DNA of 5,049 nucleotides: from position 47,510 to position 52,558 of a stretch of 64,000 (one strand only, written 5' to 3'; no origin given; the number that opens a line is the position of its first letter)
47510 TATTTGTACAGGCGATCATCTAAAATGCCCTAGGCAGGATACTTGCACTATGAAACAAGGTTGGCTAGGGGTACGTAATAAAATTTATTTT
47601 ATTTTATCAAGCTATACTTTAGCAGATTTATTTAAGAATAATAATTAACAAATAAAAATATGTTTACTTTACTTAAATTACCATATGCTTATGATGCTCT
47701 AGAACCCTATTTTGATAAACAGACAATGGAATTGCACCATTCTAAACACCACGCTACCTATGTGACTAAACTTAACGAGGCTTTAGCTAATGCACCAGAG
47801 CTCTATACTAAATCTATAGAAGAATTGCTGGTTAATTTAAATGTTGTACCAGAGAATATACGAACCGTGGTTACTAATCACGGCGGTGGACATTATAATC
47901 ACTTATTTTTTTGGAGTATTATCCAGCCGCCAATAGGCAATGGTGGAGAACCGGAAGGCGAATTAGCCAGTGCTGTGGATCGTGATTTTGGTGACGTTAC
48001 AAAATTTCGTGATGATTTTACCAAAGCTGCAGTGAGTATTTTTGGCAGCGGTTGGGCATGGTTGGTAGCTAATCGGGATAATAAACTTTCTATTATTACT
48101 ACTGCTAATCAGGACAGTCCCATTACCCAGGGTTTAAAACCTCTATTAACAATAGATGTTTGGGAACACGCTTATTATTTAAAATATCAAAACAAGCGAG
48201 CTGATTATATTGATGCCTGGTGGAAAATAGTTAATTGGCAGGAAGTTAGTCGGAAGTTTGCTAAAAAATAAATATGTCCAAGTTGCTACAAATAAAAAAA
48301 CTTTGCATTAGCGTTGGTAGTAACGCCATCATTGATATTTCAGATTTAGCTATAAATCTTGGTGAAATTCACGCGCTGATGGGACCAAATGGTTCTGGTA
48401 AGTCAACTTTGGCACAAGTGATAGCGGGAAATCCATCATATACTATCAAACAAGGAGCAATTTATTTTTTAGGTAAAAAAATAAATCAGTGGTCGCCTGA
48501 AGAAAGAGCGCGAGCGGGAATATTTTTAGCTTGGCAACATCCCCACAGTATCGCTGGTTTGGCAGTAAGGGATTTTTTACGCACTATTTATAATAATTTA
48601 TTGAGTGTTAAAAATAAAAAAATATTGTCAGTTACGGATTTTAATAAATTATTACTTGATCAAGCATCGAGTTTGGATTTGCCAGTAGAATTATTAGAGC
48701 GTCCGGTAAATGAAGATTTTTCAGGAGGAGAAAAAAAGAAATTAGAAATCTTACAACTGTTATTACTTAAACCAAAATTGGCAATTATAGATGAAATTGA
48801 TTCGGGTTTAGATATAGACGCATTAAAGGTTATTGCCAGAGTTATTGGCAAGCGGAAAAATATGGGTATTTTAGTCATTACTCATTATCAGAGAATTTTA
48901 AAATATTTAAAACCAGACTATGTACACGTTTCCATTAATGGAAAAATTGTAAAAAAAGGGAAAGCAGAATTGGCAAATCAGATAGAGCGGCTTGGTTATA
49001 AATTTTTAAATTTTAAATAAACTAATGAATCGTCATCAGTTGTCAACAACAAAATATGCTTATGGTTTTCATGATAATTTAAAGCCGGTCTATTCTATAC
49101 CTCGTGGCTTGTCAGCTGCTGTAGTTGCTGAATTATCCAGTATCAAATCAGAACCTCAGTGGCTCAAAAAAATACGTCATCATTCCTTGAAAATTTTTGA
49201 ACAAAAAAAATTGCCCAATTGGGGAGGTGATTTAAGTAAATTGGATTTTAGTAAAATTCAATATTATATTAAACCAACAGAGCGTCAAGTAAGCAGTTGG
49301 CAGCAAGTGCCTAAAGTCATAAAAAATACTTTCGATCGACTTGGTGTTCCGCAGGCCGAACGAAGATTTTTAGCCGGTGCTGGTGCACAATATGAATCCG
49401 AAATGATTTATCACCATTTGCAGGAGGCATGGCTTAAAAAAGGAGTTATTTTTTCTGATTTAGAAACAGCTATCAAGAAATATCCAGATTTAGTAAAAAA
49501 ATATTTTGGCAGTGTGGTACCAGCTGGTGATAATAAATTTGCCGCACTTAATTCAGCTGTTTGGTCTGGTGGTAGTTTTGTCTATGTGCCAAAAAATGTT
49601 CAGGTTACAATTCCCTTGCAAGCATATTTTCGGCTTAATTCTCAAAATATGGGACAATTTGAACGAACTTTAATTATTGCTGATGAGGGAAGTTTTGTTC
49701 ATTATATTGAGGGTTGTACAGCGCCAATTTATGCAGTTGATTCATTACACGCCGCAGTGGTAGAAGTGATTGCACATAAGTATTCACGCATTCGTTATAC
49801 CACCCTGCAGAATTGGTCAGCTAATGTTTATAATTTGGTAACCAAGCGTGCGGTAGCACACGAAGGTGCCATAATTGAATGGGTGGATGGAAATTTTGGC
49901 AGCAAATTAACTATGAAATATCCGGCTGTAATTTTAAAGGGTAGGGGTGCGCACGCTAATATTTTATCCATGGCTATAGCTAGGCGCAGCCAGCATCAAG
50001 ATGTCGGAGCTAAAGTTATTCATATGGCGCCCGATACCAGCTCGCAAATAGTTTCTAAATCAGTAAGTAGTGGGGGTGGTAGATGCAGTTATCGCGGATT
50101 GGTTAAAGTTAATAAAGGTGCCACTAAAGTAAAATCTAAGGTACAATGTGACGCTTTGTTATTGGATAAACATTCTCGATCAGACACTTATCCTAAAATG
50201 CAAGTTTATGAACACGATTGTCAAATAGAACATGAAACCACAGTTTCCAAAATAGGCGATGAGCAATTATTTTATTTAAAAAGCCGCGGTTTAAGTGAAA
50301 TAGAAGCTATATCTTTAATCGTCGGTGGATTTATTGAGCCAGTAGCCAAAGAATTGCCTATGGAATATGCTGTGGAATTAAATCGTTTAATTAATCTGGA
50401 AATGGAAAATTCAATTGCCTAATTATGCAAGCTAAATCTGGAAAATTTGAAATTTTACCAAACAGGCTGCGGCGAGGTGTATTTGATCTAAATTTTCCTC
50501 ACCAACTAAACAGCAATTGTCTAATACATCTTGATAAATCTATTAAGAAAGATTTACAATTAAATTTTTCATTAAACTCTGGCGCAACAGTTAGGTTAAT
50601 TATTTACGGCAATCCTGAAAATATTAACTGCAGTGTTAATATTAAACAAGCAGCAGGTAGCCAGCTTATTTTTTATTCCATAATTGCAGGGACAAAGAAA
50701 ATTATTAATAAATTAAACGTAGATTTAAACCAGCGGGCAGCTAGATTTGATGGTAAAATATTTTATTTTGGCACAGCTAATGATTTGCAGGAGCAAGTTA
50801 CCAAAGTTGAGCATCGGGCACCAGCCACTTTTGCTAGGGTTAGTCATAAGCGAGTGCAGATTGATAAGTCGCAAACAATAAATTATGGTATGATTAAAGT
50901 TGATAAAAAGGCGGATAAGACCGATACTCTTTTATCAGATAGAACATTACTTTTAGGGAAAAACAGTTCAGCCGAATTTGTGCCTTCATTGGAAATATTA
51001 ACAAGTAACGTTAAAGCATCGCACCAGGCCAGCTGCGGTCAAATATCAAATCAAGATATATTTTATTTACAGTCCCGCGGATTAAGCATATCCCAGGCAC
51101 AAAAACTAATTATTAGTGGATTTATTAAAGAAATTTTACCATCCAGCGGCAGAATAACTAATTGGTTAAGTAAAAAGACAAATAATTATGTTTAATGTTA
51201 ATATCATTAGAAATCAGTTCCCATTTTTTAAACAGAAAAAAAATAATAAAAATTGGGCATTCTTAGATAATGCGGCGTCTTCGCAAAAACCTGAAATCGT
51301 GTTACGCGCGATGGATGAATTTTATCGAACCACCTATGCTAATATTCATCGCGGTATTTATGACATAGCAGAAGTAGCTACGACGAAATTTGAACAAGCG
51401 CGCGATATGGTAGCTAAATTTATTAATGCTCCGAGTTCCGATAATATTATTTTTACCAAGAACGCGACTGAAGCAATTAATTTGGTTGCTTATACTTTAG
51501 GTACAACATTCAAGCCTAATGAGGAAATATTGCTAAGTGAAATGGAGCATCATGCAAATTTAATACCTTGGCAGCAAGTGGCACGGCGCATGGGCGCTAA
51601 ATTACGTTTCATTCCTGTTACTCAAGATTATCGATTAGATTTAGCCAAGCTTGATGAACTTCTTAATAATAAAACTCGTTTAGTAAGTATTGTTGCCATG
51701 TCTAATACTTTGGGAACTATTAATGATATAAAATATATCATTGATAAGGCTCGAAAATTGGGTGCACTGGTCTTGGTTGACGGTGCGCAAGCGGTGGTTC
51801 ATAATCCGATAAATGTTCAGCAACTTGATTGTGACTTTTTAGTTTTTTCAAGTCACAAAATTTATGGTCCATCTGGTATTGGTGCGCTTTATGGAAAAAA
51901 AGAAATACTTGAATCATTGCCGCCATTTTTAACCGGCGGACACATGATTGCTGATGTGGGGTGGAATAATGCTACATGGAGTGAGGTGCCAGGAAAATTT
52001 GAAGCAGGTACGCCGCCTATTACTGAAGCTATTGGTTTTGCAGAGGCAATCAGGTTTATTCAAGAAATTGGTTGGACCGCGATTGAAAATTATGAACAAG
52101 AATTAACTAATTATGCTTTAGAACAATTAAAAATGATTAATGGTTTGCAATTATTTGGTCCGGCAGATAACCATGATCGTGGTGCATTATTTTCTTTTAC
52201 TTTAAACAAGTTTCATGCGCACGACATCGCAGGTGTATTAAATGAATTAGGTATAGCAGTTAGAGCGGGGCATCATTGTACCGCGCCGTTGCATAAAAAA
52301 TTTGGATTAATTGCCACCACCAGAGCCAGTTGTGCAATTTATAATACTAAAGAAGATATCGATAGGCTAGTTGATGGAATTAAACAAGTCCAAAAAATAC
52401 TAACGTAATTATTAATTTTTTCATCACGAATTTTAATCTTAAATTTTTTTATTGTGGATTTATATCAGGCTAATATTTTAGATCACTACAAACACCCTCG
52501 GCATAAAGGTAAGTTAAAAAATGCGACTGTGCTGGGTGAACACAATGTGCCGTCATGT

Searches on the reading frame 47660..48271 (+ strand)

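Call 12: search_protein_families(library=pfam, proteins=[window:47660-48271:+], max_evalue=0.001)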
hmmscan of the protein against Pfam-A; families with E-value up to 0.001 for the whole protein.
window:47660-48271:+ (203 aa): 2 families
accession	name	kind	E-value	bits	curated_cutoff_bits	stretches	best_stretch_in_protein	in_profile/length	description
PF02777.23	Sod_Fe_C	-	3.5e-44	149.5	20.9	1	98-198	1-101/102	Iron/manganese superoxide dismutases, C-terminal domain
PF00081.27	Sod_Fe_N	-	2.9e-27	95.4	27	1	2-88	2-81/82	Iron/manganese superoxide dismutases, alpha-hairpin domain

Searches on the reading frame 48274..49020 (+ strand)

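Call 12: search_protein_families(library=pfam, proteins=[window:48274-49020:+], max_evalue=0.001)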
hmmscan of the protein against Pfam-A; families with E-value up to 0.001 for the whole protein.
window:48274-49020:+ (248 aa): 3 families
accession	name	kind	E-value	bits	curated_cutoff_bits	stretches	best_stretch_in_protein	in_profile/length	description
PF00005.33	ABC_tran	-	1.1e-21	78.3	25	1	24-174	5-134/137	ABC transporter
PF02463.25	SMC_N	-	2.1e-09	37.6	40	1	32-211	26-204/220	RecF/RecN/SMC N terminal domain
PF13304.12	AAA_21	-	2.9e-09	37.9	27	1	104-204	166-298/304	AAA domain, putative AbiEii toxin, Type IV TA system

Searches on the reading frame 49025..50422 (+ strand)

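Call 12: search_protein_families(library=pfam, proteins=[window:49025-50422:+], max_evalue=0.001)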
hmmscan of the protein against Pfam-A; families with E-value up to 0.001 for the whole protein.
window:49025-50422:+ (465 aa): 2 families
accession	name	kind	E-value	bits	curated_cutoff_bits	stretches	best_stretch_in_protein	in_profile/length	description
PF01458.23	SUFBD_core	-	8.4e-84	281.1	27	1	202-436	1-232/232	SUF system FeS cluster assembly, SufBD core domain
PF19295.5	SufBD_N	-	6.3e-13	49.2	23.5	1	130-199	102-171/172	SufBD protein N-terminal region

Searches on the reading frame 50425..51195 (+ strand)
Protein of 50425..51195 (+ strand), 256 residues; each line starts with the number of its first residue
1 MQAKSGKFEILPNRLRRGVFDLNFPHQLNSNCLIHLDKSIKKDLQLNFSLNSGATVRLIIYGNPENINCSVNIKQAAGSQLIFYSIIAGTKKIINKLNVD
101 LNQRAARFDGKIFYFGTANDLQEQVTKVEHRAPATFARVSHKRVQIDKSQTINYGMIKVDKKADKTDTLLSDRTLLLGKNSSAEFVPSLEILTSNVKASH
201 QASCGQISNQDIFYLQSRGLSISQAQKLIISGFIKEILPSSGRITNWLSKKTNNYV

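Call 12: search_protein_families(library=pfam, proteins=[window:50425-51195:+], max_evalue=0.001)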
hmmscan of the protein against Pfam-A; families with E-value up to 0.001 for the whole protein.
window:50425-51195:+ (256 aa): 1 family
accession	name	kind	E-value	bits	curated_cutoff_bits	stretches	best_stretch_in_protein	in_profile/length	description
PF01458.23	SUFBD_core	-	4.1e-41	141.4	27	1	51-233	47-232/232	SUF system FeS cluster assembly, SufBD core domain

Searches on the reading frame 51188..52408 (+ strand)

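Call 12: search_protein_families(library=pfam, proteins=[window:51188-52408:+], max_evalue=0.001)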
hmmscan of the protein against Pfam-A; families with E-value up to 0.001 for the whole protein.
window:51188-52408:+ (406 aa): 4 families
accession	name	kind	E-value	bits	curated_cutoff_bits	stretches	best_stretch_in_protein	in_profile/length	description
PF00266.25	Aminotran_5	-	1.1e-144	482.5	21.5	1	25-394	2-371/371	Aminotransferase class-V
PF00155.27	Aminotran_1_2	-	6.2e-09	36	19.7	1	65-244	40-241/361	Aminotransferase class I and II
PF01041.23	DegT_DnrJ_EryC1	-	7.5e-07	29.1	19.8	1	77-203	32-150/360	DegT/DnrJ/EryC1/StrS aminotransferase family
PF01053.26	Cys_Met_Meta_PP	-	3.7e-06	26.2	27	1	108-220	88-194/381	Cys/Met metabolism PLP-dependent enzyme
